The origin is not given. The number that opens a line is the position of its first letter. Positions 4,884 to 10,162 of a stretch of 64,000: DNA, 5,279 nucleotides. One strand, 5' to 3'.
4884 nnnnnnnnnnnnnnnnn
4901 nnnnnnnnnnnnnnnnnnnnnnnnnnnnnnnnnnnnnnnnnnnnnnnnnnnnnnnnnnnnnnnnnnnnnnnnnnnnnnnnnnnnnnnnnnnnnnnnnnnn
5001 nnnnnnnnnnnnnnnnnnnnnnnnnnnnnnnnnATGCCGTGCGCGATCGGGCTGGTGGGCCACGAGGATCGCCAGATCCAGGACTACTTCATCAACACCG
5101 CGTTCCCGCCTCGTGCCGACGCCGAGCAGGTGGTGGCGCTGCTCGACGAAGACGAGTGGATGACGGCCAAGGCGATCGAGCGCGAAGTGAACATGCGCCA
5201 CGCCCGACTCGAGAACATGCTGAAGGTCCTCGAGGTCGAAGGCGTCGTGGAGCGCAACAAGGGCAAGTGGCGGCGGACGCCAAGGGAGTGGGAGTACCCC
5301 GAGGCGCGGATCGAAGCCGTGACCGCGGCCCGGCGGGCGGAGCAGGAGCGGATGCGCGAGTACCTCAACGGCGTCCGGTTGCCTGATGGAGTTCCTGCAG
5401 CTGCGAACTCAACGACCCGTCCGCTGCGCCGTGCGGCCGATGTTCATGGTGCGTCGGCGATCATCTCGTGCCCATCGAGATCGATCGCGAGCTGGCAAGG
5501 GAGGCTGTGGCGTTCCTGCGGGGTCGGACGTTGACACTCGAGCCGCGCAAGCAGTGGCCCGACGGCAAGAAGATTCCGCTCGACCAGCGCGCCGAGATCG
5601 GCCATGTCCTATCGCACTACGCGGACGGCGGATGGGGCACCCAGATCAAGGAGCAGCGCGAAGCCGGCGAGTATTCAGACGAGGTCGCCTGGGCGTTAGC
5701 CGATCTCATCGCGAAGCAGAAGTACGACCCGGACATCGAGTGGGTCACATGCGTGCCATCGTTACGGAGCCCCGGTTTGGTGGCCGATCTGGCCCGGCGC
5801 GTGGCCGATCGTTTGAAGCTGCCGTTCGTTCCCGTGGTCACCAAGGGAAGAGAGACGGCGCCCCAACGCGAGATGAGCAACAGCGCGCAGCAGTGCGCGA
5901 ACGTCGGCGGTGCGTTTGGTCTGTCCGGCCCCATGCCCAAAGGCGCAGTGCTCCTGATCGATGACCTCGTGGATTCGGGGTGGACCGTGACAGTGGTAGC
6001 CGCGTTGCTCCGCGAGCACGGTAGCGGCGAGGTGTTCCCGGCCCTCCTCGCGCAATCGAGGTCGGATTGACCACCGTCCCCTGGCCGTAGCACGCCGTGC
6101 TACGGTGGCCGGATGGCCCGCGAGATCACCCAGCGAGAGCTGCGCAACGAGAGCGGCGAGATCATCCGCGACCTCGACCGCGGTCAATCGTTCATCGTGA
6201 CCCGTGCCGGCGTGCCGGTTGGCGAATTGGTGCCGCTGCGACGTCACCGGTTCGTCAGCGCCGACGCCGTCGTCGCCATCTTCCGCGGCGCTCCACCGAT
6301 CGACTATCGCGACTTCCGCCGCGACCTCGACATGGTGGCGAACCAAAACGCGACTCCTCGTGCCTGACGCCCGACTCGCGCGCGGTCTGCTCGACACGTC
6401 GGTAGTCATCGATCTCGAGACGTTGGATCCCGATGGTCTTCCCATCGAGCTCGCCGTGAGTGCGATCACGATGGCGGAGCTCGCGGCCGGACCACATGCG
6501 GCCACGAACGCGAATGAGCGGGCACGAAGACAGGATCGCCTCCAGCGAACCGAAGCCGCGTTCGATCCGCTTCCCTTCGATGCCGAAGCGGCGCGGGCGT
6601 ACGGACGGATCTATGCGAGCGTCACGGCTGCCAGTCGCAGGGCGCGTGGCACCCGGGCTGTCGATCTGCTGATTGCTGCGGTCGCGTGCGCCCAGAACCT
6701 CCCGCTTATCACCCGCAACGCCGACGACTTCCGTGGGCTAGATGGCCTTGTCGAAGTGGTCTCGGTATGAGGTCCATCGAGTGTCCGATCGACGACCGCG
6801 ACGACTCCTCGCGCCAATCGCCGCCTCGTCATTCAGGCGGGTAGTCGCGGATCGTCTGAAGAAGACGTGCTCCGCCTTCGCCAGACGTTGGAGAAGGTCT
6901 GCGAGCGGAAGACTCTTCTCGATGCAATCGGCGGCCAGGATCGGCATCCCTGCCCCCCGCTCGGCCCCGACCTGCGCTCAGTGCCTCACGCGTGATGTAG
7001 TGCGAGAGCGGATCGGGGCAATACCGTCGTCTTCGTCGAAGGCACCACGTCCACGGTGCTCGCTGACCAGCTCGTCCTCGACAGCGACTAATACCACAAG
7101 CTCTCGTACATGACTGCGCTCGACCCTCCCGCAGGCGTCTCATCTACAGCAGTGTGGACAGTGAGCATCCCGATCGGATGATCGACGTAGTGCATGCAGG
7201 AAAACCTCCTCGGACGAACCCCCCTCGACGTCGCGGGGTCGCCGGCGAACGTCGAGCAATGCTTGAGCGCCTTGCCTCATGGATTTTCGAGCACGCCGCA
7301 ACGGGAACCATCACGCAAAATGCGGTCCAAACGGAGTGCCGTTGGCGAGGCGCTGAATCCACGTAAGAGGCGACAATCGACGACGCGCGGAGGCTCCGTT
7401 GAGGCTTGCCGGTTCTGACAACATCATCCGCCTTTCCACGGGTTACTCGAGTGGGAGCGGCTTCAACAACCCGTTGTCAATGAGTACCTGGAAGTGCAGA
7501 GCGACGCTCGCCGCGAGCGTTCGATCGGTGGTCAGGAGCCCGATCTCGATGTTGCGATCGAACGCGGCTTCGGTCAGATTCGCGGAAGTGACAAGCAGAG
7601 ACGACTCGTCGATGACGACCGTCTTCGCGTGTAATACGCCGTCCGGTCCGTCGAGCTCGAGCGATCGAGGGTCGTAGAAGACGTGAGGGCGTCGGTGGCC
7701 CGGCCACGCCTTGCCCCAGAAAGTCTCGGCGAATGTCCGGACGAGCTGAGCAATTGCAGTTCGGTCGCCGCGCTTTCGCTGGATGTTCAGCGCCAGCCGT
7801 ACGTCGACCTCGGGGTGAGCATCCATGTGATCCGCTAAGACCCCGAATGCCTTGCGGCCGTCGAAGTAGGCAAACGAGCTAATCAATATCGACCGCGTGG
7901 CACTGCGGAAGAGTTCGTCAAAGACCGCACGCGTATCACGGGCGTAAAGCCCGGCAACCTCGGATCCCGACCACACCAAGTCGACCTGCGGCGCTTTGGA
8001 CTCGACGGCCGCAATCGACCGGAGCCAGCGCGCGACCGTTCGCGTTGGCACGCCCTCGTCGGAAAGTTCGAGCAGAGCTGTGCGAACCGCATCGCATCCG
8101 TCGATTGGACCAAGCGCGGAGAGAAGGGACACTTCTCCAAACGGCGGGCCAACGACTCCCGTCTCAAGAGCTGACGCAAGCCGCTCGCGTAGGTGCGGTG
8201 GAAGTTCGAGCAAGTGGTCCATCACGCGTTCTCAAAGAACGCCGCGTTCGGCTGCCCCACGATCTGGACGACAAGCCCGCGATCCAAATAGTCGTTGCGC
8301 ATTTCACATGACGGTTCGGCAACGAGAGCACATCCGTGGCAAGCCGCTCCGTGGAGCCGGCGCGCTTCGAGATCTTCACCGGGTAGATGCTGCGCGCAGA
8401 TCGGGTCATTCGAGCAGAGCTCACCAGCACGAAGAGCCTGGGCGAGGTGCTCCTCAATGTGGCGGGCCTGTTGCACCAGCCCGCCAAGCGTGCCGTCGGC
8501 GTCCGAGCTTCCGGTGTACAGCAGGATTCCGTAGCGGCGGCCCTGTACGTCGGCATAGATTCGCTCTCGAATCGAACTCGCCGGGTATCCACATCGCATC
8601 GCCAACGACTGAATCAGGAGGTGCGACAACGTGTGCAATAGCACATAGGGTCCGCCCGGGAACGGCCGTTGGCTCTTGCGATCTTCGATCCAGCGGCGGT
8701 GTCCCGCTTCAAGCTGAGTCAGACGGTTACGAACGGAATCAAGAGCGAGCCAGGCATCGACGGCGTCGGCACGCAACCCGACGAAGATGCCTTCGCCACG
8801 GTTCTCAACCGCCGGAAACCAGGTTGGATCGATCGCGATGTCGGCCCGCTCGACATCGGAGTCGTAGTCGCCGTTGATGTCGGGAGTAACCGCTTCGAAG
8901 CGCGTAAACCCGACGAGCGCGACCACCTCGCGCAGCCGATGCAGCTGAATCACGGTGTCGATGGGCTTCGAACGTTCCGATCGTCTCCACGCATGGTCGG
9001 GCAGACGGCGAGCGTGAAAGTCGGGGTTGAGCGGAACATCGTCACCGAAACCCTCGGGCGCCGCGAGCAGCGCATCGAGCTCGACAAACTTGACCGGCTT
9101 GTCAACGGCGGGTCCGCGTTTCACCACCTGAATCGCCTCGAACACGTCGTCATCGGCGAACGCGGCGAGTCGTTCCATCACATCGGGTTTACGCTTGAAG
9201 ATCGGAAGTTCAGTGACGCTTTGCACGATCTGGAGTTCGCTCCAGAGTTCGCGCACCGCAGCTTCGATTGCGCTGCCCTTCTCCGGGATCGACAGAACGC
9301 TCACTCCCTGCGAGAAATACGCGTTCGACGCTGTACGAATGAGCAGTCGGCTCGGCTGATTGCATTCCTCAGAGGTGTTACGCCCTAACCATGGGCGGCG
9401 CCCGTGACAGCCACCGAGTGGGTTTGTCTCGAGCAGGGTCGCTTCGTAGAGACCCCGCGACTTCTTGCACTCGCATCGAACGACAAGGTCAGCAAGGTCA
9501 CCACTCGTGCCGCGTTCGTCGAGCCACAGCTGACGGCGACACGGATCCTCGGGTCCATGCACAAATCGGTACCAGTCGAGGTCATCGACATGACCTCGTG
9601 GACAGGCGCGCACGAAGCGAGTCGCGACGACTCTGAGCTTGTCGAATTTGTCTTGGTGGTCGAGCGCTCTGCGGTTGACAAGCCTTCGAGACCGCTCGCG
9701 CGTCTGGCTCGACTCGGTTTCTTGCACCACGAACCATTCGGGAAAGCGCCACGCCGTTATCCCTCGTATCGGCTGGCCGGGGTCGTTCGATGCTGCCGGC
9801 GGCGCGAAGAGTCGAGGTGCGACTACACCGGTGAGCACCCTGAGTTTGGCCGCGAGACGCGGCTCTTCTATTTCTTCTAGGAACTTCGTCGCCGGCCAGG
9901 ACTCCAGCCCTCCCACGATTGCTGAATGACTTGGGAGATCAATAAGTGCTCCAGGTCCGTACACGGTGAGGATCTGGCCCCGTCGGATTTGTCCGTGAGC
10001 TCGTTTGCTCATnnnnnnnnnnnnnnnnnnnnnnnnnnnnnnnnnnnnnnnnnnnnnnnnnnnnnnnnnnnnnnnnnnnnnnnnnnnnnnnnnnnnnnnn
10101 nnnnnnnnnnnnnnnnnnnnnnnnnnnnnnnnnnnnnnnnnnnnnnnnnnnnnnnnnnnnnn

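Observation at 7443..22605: Complete class 1 DISARM defence operon, six genes joined stop-to-start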

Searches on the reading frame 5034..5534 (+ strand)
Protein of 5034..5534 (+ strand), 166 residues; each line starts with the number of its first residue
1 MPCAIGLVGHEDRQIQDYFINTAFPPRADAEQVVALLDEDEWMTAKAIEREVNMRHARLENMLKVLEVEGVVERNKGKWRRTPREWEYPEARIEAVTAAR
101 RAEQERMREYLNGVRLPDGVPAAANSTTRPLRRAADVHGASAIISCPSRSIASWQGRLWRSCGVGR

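Call 27: search_protein_families(library=pfam, max_evalue=0.01, proteins=[window:5034-5534:+])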
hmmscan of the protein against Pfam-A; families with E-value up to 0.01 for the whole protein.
window:5034-5534:+ (166 aa): 4 families
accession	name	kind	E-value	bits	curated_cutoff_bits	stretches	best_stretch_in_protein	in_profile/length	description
PF01978.25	TrmB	-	0.00012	22.3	25.6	1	33-83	14-59/68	Sugar-specific transcriptional regulator TrmB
PF13601.12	HTH_34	-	0.0012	19.4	27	1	33-86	5-58/80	Winged helix DNA-binding domain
PF24270.1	HTH_Cmi2_C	-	0.0033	18.1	27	1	30-79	78-125/125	Cmi2, C-terminal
PF14394.12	DUF4423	-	0.0034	17.6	30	1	44-89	38-84/165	Domain of unknown function (DUF4423)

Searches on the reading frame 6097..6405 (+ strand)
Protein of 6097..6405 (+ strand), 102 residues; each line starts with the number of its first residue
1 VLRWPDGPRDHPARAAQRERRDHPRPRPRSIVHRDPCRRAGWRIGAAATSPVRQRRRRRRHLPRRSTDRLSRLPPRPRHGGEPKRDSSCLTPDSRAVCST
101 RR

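Call 27: search_protein_families(library=pfam, max_evalue=0.01, proteins=[window:6097-6405:+])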
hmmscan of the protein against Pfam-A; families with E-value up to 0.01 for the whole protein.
window:6097-6405:+ (102 aa): 0 families

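Call 55: search_protein_families(library=pfam, max_evalue=0.01, proteins=[window:6113-6367:+])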
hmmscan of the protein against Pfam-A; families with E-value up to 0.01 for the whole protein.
window:6113-6367:+ (84 aa): 1 family
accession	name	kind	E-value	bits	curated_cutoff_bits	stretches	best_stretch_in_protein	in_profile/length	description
PF02604.26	PhdYeFM_antitox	-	0.00028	21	29.8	1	5-43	4-43/74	Antitoxin Phd_YefM, type II toxin-antitoxin system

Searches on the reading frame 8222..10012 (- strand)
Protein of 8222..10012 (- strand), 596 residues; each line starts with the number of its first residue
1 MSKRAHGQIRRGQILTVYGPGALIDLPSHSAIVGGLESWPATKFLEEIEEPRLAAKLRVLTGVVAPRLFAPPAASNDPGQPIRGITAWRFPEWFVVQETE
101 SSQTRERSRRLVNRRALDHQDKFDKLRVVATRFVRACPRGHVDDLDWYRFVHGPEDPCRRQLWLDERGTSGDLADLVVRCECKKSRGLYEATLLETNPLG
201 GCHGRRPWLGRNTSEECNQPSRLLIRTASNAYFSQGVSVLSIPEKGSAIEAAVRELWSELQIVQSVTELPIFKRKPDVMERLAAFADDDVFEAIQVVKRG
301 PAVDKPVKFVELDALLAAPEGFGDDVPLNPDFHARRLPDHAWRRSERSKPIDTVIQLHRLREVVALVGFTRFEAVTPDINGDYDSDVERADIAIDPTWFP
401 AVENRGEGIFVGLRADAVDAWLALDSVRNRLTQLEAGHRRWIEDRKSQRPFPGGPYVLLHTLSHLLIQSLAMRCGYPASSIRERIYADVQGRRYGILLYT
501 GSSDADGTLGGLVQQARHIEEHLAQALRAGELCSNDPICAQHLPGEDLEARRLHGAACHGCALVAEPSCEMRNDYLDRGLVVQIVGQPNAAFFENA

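Call 3: search_protein_families(library=pfam, proteins=[window:8222-10012:-])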
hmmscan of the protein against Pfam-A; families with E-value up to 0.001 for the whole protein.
window:8222-10012:- (596 aa): 1 family
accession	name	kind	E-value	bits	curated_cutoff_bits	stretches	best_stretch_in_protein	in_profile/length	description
PF09369.15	MZB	-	2.5e-09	38.1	24.2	1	462-561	1-79/80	MrfA Zn-binding domain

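Call 4: search_protein_families(library=padloc, proteins=[window:8222-10012:-])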
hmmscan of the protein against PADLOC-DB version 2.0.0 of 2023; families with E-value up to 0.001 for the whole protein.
window:8222-10012:- (596 aa): 4 families
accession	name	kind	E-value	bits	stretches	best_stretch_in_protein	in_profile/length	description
PDLC02583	DrmB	-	5.6e-81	271.4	2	350-583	372-603/606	DrmB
PDLC02584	DrmB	-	7.7e-65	217.5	1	161-594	7-443/445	DrmB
PDLC02579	DrmB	-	3.1e-53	178.8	1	347-593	66-313/314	DrmB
PDLC02582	DrmB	-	7.9e-08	29.3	1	456-594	523-645/649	DrmB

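Call 22: find_encoding_contigs(protein=window:8222-10012:-, flank=10000, max_places=10)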
Protein window:8222-10012:- (596 aa): no gene with exactly this product is on record in the collection.

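Call 40: list_cluster_members(proteins=[P0001, window:8222-10012:-, window:10009-13398:-, window:7443-8222:-])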
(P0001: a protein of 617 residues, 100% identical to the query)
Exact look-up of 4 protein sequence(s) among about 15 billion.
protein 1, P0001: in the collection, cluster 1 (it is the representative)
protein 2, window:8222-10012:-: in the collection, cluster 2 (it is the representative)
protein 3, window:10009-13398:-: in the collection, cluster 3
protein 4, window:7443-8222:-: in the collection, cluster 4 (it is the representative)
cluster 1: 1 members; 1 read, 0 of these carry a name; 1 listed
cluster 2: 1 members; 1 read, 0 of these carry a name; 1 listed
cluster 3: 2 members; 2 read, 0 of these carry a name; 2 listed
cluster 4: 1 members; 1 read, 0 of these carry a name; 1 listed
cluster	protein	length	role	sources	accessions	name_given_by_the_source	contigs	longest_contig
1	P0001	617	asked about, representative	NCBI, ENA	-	-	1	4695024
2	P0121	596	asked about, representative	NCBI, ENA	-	-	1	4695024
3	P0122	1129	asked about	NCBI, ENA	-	-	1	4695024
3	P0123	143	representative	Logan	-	-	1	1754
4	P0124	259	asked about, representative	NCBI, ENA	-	-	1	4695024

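Call 43: search_solved_structures(query=window:8222-10012:-, max_evalue=0.001)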
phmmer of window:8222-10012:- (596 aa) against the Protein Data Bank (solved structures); distinct sequences matched with E-value up to 0.001: 1.
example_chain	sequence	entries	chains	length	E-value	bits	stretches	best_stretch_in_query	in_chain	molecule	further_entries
7s9v_B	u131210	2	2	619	1.8e-93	317.2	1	3-594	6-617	DrmB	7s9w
